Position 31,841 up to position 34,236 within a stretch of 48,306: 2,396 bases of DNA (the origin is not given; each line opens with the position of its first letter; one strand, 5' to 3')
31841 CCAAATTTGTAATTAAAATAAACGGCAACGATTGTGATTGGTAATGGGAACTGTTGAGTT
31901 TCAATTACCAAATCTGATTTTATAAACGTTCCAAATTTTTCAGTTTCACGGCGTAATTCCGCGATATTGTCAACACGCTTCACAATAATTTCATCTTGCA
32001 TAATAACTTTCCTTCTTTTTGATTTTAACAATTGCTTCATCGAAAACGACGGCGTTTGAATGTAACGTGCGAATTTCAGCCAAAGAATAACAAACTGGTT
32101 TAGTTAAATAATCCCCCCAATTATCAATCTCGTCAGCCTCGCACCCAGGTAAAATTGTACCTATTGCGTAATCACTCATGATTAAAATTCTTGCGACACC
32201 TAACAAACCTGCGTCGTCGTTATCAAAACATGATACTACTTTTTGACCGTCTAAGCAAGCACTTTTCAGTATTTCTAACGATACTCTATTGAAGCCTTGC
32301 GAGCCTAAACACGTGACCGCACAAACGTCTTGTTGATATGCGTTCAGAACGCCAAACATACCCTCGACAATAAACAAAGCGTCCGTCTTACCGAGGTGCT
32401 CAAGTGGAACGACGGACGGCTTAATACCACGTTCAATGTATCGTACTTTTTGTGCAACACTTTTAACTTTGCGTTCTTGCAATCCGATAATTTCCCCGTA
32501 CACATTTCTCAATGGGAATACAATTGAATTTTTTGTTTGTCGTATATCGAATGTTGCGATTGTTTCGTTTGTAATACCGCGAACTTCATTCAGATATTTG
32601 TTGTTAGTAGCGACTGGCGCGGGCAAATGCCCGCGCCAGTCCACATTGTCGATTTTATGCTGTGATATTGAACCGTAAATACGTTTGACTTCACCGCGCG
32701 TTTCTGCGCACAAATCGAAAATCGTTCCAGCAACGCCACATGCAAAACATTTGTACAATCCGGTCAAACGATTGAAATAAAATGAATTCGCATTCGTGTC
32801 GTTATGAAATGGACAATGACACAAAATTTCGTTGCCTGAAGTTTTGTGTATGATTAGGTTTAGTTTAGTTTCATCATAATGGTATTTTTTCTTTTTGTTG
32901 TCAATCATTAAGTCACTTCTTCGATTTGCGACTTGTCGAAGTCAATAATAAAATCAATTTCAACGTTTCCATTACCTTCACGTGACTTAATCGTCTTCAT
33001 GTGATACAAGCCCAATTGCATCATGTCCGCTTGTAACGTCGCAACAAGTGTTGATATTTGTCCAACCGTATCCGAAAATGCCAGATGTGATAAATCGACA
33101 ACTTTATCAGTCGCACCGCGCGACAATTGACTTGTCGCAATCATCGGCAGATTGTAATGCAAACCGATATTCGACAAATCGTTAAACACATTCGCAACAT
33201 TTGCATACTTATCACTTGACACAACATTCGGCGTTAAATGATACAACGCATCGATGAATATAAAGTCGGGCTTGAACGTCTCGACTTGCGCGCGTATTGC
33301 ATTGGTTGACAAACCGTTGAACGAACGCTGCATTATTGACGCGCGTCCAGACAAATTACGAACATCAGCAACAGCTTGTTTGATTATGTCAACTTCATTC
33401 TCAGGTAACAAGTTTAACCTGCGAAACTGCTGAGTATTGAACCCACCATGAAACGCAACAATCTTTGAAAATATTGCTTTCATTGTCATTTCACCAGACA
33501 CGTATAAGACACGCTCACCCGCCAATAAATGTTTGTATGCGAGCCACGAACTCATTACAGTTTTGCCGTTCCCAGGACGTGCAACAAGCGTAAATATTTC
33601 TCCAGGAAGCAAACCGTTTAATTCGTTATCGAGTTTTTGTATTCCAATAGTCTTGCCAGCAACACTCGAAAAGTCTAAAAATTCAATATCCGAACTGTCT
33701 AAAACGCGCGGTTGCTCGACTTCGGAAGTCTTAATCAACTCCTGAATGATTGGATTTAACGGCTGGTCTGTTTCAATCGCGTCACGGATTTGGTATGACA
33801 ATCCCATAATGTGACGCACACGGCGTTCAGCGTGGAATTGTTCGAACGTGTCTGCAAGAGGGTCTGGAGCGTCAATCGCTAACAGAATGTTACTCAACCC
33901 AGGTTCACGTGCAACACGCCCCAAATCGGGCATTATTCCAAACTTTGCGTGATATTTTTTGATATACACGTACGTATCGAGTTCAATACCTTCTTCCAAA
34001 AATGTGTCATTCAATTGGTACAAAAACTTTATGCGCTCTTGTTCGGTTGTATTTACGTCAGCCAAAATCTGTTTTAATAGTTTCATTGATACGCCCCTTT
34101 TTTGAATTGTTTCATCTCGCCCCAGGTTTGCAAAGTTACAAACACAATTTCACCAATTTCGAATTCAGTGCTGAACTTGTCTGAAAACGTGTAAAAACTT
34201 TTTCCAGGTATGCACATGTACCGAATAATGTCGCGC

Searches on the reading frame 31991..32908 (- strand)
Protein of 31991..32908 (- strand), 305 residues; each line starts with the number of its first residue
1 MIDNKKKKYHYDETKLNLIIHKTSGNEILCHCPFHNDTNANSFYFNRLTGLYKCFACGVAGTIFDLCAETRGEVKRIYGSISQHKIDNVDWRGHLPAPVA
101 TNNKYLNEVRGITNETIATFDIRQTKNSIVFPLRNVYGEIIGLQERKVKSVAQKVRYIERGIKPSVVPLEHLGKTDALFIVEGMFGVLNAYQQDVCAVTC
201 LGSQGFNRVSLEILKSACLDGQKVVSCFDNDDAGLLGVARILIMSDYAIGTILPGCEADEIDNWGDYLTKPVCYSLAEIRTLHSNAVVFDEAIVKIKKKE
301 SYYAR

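Call 42: search_protein_families(library=pfam, proteins=[window:31991-32908:-], max_evalue=0.01)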
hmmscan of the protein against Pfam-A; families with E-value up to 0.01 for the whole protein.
window:31991-32908:- (305 aa): 3 families
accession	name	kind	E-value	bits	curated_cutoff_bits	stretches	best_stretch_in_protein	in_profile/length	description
PF01807.25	Zn_ribbon_DnaG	-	5.3e-08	33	24.9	1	21-69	25-72/98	CHC2 zinc finger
PF13155.12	Toprim_2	-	2.2e-05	25.2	22.1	1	179-241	1-62/88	Toprim-like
PF13154.11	DUF3991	-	7.3e-05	23.6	24.5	1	105-151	2-51/74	Protein of unknown function (DUF3991)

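Call 75: search_protein_families(library=phrogs, proteins=[window:31991-32908:-], max_evalue=0.01)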
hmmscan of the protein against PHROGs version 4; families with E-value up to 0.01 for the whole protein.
window:31991-32908:- (305 aa): 10 families
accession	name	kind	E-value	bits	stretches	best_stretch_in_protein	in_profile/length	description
phrog_47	-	DNA, RNA and nucleotide metabolism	6.3e-32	112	1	22-242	45-295/947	DNA primase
phrog_239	-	DNA, RNA and nucleotide metabolism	2.1e-12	47.8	1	28-235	41-265/801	DNA primase/helicase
phrog_6444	-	DNA, RNA and nucleotide metabolism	2.5e-12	47.4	2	127-240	202-321/577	DNA primase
phrog_360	-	DNA, RNA and nucleotide metabolism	5.3e-07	30.8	1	23-69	25-70/133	DNA primase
phrog_11992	-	unknown function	6.7e-07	30.7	1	29-70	29-67/177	-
phrog_5311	-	DNA, RNA and nucleotide metabolism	4.3e-06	26.2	1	22-72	91-145/692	helicase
phrog_1139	-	DNA, RNA and nucleotide metabolism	9.8e-06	24.8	1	96-238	84-236/895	DNA primase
phrog_18097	-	DNA, RNA and nucleotide metabolism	2.1e-05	25.2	1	22-67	27-71/199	DNA primase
phrog_2304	-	DNA, RNA and nucleotide metabolism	0.00073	20.7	1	19-69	24-73/133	DNA primase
phrog_6088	-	DNA, RNA and nucleotide metabolism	0.0073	15.8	0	22-235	16-247/772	DNA primase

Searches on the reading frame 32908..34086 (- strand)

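Call 42: search_protein_families(library=pfam, proteins=[window:32908-34086:-], max_evalue=0.01)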
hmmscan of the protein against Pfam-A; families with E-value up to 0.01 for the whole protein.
window:32908-34086:- (392 aa): 3 families
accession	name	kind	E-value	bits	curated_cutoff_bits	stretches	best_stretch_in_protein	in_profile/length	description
PF03796.21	DnaB_C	-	1.9e-21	77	27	1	146-357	3-217/255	DnaB-like helicase C terminal domain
PF06745.19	ATPase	-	1.7e-07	31.3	26.6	1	147-284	3-131/231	KaiC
PF13481.12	AAA_25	-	2.4e-07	31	27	1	149-321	19-190/195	AAA domain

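Call 75: search_protein_families(library=phrogs, proteins=[window:32908-34086:-], max_evalue=0.01)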
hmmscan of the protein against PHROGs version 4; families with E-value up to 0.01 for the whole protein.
window:32908-34086:- (392 aa): 3 families
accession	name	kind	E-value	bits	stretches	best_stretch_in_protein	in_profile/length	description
phrog_19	-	DNA, RNA and nucleotide metabolism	3.8e-49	169.1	1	21-391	181-581/621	DnaB-like replicative helicase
phrog_243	-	DNA, RNA and nucleotide metabolism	3.2e-21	76.5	1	146-380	19-257/273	DnaB-like replicative helicase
phrog_239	-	DNA, RNA and nucleotide metabolism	5.2e-14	53.1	1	144-373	340-579/801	DNA primase/helicase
